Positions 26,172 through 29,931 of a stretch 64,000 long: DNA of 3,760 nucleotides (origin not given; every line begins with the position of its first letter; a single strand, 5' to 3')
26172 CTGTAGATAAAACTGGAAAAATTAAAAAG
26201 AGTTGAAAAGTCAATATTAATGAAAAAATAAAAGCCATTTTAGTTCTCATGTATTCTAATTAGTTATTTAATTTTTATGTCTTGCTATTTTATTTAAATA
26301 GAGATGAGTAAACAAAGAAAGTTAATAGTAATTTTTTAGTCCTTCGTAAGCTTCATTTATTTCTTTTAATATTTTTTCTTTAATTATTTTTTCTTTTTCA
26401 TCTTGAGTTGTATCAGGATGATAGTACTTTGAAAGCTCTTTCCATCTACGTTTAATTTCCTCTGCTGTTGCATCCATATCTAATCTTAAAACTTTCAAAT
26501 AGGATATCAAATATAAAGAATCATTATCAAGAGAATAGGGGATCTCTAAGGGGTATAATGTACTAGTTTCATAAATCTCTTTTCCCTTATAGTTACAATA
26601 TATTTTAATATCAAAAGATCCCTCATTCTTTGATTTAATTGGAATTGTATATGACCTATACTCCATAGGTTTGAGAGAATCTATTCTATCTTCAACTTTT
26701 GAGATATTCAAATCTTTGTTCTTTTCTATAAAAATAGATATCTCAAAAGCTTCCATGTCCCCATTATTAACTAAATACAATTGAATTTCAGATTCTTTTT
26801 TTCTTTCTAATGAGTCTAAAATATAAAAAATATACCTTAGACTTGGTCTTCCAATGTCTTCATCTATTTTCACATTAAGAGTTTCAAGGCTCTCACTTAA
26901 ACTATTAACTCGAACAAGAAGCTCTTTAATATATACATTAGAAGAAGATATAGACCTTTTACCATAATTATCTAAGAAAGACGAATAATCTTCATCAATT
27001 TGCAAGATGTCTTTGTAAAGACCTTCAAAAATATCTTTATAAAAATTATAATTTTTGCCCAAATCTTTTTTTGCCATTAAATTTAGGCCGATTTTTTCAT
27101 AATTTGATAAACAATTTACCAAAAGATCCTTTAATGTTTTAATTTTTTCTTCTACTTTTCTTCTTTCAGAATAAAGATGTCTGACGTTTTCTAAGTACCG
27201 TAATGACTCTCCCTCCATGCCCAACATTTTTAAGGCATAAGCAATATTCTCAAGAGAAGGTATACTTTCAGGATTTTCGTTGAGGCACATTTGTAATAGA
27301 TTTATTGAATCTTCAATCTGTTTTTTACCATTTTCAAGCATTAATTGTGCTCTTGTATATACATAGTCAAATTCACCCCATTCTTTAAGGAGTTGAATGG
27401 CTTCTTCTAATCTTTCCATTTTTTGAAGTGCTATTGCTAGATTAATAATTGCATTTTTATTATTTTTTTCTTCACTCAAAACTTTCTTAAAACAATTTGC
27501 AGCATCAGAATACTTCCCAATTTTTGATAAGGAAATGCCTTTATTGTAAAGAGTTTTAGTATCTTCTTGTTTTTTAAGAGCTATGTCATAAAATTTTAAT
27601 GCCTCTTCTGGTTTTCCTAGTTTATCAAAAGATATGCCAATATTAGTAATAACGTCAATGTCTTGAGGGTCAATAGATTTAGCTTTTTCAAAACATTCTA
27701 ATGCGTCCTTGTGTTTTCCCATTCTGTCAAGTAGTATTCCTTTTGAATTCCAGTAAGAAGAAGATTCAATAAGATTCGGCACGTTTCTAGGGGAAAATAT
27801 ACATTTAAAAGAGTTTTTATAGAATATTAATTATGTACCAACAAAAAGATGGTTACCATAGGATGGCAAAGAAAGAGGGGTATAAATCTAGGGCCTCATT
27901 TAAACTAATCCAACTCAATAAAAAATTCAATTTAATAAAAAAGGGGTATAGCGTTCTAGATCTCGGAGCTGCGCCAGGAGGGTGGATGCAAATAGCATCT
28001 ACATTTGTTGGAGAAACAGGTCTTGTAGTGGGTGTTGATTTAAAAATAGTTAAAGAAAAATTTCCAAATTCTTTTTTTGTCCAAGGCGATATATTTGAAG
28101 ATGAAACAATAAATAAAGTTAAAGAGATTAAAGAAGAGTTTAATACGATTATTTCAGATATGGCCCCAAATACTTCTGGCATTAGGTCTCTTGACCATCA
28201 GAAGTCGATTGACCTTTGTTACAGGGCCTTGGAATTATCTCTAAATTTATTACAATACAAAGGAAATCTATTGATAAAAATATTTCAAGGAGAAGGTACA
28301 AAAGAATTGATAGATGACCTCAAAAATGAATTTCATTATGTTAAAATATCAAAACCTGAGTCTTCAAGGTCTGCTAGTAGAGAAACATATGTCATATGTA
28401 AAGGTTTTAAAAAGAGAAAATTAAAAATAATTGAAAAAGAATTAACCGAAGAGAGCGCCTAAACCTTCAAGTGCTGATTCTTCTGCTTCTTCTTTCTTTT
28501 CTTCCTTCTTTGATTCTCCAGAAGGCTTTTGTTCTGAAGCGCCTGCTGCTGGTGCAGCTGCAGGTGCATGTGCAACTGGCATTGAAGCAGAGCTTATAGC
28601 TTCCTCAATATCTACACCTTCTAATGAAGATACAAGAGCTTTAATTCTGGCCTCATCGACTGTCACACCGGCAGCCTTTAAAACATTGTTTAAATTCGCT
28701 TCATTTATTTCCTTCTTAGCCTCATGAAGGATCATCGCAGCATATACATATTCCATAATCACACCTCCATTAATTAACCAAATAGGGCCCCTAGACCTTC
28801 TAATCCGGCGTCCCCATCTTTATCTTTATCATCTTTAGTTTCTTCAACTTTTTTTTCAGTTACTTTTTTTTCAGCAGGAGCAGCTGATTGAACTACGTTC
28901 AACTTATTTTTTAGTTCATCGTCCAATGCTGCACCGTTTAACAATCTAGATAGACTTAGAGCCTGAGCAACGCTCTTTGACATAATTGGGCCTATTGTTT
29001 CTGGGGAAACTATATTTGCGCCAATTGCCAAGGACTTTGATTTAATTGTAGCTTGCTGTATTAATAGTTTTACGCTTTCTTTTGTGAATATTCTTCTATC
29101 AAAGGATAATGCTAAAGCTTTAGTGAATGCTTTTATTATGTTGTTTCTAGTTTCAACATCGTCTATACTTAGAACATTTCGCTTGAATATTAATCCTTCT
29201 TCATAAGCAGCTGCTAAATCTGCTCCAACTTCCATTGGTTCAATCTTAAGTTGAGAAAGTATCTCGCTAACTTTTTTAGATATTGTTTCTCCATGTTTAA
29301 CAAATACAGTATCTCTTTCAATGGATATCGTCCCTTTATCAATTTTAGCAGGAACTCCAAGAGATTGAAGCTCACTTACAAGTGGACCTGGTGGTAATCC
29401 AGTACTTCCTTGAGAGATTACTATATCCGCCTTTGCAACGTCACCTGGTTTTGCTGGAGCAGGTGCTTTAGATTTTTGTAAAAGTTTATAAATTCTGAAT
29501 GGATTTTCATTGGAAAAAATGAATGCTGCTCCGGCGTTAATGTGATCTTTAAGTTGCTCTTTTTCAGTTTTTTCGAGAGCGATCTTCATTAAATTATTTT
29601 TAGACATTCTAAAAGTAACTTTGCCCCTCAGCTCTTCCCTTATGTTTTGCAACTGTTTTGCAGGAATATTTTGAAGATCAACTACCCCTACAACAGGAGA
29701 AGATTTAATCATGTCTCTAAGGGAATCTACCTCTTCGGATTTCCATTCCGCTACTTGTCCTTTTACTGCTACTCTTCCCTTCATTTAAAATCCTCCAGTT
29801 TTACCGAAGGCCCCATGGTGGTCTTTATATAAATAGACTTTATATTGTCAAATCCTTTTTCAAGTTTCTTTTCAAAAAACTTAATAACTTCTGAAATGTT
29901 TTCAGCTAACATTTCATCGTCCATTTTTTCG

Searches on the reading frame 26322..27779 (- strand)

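Call 60: search_protein_families(library=pfam, proteins=[window:26322-27779:-], max_evalue=0.00001)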
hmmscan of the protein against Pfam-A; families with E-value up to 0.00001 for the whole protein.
window:26322-27779:- (485 aa): 14 families
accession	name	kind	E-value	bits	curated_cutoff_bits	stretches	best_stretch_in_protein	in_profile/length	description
PF00515.34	TPR_1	-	7.3e-26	89.3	27.8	1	9-40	3-34/34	Tetratricopeptide repeat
PF07719.23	TPR_2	-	6.5e-22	76.2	27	0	9-40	3-34/34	Tetratricopeptide repeat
PF13431.12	TPR_17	-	1.3e-16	59.8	24.4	0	96-129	1-34/34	Tetratricopeptide repeat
PF14559.12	TPR_19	-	9.3e-15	55.2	25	1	88-138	5-55/68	Tetratricopeptide repeat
PF13176.12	TPR_7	-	2.7e-13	49.3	27.9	0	45-73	3-33/36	Tetratricopeptide repeat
PF13181.12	TPR_8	-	4.9e-13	48.5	25.7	0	8-40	2-34/34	Tetratricopeptide repeat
PF13424.12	TPR_12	-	6.5e-13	49.1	30.1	0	10-68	6-72/77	Tetratricopeptide repeat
PF13174.12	TPR_6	-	1.4e-10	41.5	26.3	0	77-103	3-29/33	Tetratricopeptide repeat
PF13374.12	TPR_10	-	4.5e-10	39.6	27.5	0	110-133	4-27/42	Tetratricopeptide repeat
PF00226.36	DnaJ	-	6.6e-10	39.4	27.8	1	427-483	2-55/63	DnaJ domain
PF13428.12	TPR_14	-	1.3e-08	35.1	23.5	0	12-44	6-38/44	Tetratricopeptide repeat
PF13414.12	TPR_11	-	7.8e-08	32.3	26.8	0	21-55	8-42/42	TPR repeat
PF12895.13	ANAPC3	-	3.3e-07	30.9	27.2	0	89-163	4-80/82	Anaphase-promoting complex, cyclosome, subunit 3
PF13432.12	TPR_16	-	5.5e-07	30.4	32.7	0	78-134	1-57/65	Tetratricopeptide repeat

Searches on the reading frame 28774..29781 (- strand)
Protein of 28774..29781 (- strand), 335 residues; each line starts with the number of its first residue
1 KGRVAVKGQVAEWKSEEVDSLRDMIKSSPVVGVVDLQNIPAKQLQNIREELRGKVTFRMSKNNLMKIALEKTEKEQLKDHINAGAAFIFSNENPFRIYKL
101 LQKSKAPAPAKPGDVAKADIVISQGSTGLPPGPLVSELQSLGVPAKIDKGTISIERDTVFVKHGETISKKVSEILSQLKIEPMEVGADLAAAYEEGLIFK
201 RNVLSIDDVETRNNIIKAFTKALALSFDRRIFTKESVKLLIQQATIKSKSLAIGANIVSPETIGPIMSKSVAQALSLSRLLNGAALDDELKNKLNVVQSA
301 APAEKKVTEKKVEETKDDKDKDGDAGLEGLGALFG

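Call 61: search_protein_families(library=pfam, proteins=[window:28774-29781:-], max_evalue=0.00001)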
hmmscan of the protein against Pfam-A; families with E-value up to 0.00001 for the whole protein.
window:28774-29781:- (335 aa): 2 families
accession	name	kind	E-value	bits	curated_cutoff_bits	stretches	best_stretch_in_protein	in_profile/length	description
PF00466.25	Ribosomal_L10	-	1.5e-27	96.1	22.8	1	11-104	3-98/100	Ribosomal protein L10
PF17777.6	RL10P_insert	-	8e-18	64.6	29.1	1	110-180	1-71/71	Insertion domain in 60S ribosomal protein L10P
